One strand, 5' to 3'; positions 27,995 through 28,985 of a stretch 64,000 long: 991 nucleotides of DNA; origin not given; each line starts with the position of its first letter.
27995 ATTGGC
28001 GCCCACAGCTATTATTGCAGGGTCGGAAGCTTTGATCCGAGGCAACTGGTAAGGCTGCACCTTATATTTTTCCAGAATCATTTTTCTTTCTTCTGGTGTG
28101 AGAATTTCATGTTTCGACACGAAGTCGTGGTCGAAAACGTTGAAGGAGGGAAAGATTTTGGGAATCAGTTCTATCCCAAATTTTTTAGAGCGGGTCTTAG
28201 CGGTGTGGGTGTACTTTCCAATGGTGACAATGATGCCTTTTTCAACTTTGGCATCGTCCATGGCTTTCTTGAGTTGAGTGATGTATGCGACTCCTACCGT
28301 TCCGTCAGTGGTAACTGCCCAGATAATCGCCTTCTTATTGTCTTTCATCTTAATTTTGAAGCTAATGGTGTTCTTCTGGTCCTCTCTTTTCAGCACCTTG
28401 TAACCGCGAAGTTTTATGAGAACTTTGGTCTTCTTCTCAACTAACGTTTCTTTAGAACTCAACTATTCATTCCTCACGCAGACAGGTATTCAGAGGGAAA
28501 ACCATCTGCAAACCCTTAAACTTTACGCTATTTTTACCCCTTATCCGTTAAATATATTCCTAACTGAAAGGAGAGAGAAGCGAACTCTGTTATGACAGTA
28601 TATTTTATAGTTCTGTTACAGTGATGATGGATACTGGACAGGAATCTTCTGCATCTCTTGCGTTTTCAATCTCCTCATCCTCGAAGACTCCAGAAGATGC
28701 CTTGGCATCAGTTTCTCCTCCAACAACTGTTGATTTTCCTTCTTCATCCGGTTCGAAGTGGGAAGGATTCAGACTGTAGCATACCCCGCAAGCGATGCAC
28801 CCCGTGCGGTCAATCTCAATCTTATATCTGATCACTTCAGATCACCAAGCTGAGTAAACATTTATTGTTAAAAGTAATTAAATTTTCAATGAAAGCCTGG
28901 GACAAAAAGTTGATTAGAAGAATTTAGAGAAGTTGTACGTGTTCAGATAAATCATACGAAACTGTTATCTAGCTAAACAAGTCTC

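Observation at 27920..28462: RNA polymerase subunit H with a eukaryotic Rpb5-like N-terminal domain, encoded outside any rpo operon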

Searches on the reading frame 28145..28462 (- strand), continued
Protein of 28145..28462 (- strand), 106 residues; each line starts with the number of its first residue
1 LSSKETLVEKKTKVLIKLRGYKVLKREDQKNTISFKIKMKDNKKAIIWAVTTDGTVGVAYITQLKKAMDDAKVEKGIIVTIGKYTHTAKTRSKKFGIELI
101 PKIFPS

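Call 70: search_protein_families(library=pfam, proteins=[L031:5506-6132:+, P0193, P0204, P0213, P0149], max_evalue=10)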
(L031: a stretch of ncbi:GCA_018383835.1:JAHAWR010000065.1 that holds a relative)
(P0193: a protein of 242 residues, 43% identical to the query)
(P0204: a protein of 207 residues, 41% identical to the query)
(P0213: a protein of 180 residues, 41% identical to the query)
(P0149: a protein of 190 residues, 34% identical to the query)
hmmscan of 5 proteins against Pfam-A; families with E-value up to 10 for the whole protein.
L031:5506-6132:+ (208 aa): 3 families
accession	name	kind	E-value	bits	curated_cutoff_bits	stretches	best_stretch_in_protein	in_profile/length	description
PF01191.24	RNA_pol_Rpb5_C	-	1.7e-32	111.5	23.5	1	103-175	1-73/73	RNA polymerase Rpb5, C-terminal domain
PF22722.2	NA-iREase1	-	3.3e-06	27.5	27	1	5-93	4-92/106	NACHT-associated inactive Restriction Endonuclease 1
PF04471.18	Mrr_cat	-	8.8e-06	26.3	21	1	6-97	13-106/115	Restriction endonuclease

P0193 (242 aa): 3 families
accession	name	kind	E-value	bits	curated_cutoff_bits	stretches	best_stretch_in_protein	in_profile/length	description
PF01191.24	RNA_pol_Rpb5_C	-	5.1e-30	103.5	23.5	1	136-208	1-73/73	RNA polymerase Rpb5, C-terminal domain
PF04471.18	Mrr_cat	-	4.2e-08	33.8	21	1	39-130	13-106/115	Restriction endonuclease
PF22722.2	NA-iREase1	-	4.4e-05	23.9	27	1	37-128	3-94/106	NACHT-associated inactive Restriction Endonuclease 1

P0204 (207 aa): 4 families
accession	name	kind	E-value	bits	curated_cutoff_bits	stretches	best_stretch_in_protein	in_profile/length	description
PF01191.24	RNA_pol_Rpb5_C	-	5.7e-31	106.5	23.5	1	134-206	1-73/73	RNA polymerase Rpb5, C-terminal domain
PF04471.18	Mrr_cat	-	3.1e-07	30.9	21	1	34-128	13-108/115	Restriction endonuclease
PF22722.2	NA-iREase1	-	5.2e-05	23.6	27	1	32-122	3-92/106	NACHT-associated inactive Restriction Endonuclease 1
PF21249.2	GyrB_hook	-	0.069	13.2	23.7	1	43-59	3-19/29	GyrB, hook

P0213 (180 aa): 4 families
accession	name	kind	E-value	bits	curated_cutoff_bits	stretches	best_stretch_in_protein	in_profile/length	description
PF01191.24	RNA_pol_Rpb5_C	-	7.2e-25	87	23.5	1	110-177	5-73/73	RNA polymerase Rpb5, C-terminal domain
PF00828.25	Ribosomal_L27A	-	0.0033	18.2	21.5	1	42-96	20-70/72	Ribosomal proteins 50S-L15, 50S-L18e, 60S-L27A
PF17930.7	LpxI_N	-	0.0052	17.2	25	1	51-87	45-81/129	LpxI N-terminal domain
PF04471.18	Mrr_cat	-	0.017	15.7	21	1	18-101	21-109/115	Restriction endonuclease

P0149 (190 aa): 3 families
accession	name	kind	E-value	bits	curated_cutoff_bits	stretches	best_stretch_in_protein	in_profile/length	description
PF01191.24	RNA_pol_Rpb5_C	-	1.9e-30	104.9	23.5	1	116-187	2-73/73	RNA polymerase Rpb5, C-terminal domain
PF04471.18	Mrr_cat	-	4.6e-09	36.9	21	1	39-110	37-108/115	Restriction endonuclease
PF22722.2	NA-iREase1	-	3e-06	27.6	27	1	17-101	5-89/106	NACHT-associated inactive Restriction Endonuclease 1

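Call 71: list_cluster_members(proteins=[L029:10369-13659:+, L029:13688-16183:+, L029:18140-18565:+, L029:18586-19191:+, L004:3838-4689:+, L004:7408-8760:+, L004:10194-10979:+, P0176, P0247, P0213])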
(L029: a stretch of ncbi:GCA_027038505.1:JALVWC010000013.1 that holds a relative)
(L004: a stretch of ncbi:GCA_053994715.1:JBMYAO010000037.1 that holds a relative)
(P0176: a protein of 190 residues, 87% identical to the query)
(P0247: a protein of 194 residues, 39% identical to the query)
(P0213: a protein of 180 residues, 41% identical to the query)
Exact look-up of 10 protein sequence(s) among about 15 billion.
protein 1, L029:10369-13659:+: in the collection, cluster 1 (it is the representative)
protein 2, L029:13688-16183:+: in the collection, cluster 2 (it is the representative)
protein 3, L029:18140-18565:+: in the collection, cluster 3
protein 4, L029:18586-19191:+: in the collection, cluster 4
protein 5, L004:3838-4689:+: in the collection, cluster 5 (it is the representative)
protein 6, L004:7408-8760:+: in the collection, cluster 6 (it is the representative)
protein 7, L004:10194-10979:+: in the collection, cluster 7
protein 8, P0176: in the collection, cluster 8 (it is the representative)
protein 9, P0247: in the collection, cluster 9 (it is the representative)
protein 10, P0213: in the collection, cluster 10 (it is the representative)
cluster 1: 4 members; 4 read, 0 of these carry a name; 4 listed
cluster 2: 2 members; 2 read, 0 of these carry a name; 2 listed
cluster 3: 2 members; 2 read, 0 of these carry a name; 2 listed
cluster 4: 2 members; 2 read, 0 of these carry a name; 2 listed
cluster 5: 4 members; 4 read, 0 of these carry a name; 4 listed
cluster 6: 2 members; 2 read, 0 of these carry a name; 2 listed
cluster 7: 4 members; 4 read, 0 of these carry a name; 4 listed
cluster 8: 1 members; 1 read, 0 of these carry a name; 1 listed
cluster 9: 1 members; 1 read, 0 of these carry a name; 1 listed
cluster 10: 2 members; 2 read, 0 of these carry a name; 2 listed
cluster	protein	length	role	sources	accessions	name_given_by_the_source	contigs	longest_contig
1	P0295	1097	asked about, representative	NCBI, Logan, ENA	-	-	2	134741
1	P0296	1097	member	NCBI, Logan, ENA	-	-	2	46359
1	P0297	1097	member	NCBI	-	-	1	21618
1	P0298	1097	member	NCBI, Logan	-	-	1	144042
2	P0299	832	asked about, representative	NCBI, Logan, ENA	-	-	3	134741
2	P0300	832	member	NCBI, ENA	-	-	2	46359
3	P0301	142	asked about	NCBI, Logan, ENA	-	-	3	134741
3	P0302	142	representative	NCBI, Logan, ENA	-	-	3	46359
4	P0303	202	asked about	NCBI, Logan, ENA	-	-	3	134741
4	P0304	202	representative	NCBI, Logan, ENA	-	-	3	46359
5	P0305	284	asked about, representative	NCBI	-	-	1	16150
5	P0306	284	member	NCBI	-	-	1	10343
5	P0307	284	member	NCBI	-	-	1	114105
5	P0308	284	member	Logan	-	-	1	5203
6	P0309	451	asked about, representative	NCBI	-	-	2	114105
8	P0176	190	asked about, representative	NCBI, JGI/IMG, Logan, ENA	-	-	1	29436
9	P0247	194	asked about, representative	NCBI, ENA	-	-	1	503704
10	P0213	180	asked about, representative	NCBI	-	-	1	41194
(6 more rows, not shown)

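Call 72: find_encoding_contigs(protein=P0172, flank=2000, max_places=10)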
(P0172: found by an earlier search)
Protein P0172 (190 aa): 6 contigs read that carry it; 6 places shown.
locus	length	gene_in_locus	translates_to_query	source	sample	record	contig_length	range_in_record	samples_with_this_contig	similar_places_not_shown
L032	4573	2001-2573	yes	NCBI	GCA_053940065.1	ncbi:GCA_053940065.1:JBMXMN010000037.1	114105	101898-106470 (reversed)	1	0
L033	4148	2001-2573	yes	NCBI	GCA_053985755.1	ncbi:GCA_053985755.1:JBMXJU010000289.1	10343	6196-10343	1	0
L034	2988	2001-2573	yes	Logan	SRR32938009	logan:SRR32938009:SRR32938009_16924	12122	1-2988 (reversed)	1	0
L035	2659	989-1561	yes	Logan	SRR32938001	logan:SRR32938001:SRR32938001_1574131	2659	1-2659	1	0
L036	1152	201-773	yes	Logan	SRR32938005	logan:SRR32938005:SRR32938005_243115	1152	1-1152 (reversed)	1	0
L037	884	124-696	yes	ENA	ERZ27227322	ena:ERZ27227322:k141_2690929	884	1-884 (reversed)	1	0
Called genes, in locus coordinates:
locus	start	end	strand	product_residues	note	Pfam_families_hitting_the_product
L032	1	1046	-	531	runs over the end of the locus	PF21868:GbpA_D3 (faint), PF17957:Big_7 (weak)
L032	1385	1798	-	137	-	-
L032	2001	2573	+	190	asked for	PF04471:Mrr_cat, PF01191:RNA_pol_Rpb5_C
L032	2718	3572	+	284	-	-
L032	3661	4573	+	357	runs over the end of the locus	-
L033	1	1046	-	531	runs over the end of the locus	PF21868:GbpA_D3 (faint), PF17957:Big_7 (weak)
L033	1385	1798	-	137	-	-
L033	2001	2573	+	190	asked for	PF04471:Mrr_cat, PF01191:RNA_pol_Rpb5_C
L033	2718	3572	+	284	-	-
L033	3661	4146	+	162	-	?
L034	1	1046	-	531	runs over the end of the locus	PF21868:GbpA_D3 (faint), PF17957:Big_7 (weak)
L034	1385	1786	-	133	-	-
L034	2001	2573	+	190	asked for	PF04471:Mrr_cat, PF01191:RNA_pol_Rpb5_C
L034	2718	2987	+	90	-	?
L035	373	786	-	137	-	-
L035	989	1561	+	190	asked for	PF04471:Mrr_cat, PF01191:RNA_pol_Rpb5_C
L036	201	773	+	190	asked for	PF04471:Mrr_cat, PF01191:RNA_pol_Rpb5_C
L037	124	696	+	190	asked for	PF04471:Mrr_cat, PF01191:RNA_pol_Rpb5_C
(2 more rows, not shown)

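Call 73: find_encoding_contigs(protein=P0298, flank=3000, max_places=10)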
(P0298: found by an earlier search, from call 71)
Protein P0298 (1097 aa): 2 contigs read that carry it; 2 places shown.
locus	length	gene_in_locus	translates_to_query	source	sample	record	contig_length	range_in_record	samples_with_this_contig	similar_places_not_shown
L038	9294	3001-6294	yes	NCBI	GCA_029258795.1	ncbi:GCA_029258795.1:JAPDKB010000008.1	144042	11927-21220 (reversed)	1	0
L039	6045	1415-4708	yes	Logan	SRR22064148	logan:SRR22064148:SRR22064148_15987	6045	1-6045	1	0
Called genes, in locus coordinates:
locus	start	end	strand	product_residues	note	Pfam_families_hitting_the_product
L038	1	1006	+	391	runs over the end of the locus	-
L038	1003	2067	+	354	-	-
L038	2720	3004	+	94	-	PF01191:RNA_pol_Rpb5_C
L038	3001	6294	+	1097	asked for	PF04563:RNA_pol_Rpb2_1, PF04561:RNA_pol_Rpb2_2, PF04565:RNA_pol_Rpb2_3, PF04566:RNA_pol_Rpb2_4, PF04567:RNA_pol_Rpb2_5, PF00562:RNA_pol_Rpb2_6, PF04560:RNA_pol_Rpb2_7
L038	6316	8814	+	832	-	PF04997:RNA_pol_Rpb1_1, PF00623:RNA_pol_Rpb1_2, PF04983:RNA_pol_Rpb1_3, PF05000:RNA_pol_Rpb1_4, PF04998:RNA_pol_Rpb1_5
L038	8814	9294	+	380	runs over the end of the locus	PF04998:RNA_pol_Rpb1_5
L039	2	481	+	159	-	?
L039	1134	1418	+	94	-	PF01191:RNA_pol_Rpb5_C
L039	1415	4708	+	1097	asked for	PF04563:RNA_pol_Rpb2_1, PF04561:RNA_pol_Rpb2_2, PF04565:RNA_pol_Rpb2_3, PF04566:RNA_pol_Rpb2_4, PF04567:RNA_pol_Rpb2_5, PF00562:RNA_pol_Rpb2_6, PF04560:RNA_pol_Rpb2_7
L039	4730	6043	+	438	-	?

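Call 93: list_cluster_members(proteins=[L031:5506-6129:+, P0258, P0193, L031:1203-1577:+, L031:1581-2129:+, L031:2182-2970:-, L031:2975-3457:-, L031:3491-5332:-, L031:6297-6695:-, L031:6903-7418:+])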
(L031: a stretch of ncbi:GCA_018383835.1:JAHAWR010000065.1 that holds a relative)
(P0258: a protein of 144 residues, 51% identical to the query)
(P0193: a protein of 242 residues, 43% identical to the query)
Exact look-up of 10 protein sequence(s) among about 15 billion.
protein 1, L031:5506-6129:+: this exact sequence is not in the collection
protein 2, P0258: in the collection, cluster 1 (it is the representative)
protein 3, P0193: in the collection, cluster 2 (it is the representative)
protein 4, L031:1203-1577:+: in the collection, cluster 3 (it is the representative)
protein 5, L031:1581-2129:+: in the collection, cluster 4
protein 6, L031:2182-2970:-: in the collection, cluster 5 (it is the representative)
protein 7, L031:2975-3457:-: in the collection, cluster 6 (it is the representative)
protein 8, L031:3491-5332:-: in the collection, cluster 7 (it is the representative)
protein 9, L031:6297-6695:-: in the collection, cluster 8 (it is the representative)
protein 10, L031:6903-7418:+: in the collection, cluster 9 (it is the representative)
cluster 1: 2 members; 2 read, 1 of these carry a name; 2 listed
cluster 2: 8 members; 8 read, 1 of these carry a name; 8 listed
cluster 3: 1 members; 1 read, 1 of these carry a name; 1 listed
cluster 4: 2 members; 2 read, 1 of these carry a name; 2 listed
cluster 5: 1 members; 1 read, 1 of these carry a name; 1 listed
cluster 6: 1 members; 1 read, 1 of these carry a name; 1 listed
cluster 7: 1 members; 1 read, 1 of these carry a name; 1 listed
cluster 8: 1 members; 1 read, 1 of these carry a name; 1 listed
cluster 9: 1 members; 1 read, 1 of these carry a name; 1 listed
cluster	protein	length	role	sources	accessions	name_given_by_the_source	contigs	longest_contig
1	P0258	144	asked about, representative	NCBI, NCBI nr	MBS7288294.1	MAG: DNA-directed RNA polymerase subunit H [Candidatus Freyarchaeota archaeon] | DNA-directed RNA polymerase subunit H [Candidatus Jordarchaeia archaeon]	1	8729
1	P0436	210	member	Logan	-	-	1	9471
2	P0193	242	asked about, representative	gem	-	-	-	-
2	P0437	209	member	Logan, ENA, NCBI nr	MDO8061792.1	DNA-directed RNA polymerase subunit H [Candidatus Freyrarchaeum guaymaensis]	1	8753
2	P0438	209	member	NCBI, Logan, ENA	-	-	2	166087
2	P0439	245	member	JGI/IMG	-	-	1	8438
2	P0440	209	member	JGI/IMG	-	-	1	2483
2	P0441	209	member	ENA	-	-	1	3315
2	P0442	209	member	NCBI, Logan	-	-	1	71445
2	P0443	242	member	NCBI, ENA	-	-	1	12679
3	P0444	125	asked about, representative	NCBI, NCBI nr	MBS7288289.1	MAG: roadblock/LC7 domain-containing protein [Candidatus Freyarchaeota archaeon] | roadblock/LC7 domain-containing protein [Candidatus Jordarchaeia archaeon]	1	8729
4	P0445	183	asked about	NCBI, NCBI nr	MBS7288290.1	MAG: hypothetical protein KIH01_05985 [Candidatus Freyarchaeota archaeon] | hypothetical protein [Candidatus Jordarchaeia archaeon]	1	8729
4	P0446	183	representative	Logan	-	-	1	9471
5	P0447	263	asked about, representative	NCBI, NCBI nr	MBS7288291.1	MAG: nucleotidyltransferase domain-containing protein [Candidatus Freyarchaeota archaeon] | nucleotidyltransferase domain-containing protein [Candidatus Jordarchaeia archaeon]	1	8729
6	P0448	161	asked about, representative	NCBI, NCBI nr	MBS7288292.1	MAG: HD domain-containing protein [Candidatus Freyarchaeota archaeon] | HD domain-containing protein [Candidatus Jordarchaeia archaeon]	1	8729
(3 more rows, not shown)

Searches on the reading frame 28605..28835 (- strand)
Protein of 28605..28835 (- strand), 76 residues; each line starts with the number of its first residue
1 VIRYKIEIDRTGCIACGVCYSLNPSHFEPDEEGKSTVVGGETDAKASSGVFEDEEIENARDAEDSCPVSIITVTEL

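Call 44: search_protein_families(library=pfam, proteins=[window:28605-28835:-], max_evalue=0.01)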
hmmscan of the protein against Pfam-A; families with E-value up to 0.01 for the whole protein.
window:28605-28835:- (76 aa): 3 families
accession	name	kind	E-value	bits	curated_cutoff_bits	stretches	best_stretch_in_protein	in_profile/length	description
PF13459.11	Fer4_15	-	6.3e-15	56.1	22.4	1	6-73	1-66/66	4Fe-4S single cluster domain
PF13370.11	Fer4_13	-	2.6e-14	54.1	24.5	1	8-73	1-58/58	4Fe-4S single cluster domain of Ferredoxin I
PF00037.32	Fer4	-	0.0064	16.7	21.1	0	6-20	1-15/24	4Fe-4S binding domain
